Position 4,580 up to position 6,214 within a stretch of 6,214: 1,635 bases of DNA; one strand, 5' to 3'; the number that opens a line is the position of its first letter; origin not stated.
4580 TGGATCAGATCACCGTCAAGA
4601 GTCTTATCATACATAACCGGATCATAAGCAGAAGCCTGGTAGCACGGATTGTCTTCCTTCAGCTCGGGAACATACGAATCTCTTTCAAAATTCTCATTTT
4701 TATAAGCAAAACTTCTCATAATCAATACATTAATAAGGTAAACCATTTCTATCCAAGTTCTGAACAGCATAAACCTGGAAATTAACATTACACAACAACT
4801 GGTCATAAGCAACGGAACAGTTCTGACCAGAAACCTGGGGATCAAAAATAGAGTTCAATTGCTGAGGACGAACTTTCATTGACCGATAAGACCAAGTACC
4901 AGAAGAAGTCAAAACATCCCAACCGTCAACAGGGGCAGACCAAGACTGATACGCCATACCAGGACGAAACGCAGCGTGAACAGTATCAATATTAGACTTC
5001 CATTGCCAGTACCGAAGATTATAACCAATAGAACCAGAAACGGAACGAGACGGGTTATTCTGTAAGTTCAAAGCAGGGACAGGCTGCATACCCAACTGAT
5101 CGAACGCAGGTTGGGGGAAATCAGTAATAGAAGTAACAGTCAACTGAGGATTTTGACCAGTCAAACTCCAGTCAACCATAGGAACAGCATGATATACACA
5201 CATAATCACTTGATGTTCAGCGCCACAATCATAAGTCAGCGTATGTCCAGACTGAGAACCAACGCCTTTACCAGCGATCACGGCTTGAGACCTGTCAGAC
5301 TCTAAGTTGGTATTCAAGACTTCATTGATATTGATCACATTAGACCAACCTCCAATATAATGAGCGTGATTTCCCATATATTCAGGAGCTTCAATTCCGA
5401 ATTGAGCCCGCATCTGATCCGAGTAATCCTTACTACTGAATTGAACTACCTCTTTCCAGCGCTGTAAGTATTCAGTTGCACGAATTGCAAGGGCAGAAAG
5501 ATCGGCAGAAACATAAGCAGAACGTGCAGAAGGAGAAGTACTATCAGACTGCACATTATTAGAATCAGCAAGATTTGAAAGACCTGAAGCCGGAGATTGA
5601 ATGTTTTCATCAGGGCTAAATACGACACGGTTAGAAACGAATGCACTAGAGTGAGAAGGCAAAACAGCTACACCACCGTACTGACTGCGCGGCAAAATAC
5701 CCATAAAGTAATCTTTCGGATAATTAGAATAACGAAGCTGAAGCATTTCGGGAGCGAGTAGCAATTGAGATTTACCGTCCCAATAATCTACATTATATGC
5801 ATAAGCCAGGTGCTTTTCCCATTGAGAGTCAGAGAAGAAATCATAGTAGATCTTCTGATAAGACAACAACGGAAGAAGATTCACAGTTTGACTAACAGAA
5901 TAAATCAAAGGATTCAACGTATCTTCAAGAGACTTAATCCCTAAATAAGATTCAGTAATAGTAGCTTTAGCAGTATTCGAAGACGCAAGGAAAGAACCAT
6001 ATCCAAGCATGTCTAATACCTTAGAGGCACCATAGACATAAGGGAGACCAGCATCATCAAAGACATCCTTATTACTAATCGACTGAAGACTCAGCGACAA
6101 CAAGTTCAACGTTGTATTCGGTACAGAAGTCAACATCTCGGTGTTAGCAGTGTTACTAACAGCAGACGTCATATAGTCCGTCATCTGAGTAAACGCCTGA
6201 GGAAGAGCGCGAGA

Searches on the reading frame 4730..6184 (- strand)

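Call 3: search_protein_families(library=pfam, proteins=[window:4730-6184:-], max_evalue=0.1)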
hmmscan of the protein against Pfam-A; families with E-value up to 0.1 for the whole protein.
window:4730-6184:- (484 aa): 2 families
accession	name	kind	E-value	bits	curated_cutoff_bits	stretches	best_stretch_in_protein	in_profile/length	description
PF02305.22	Phage_F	-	7.3e-10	38.7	25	1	98-411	126-437/501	Capsid protein (F protein)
PF03335.18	Phage_fiber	-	0.048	14.2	20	0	271-281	4-14/14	Phage tail fibre repeat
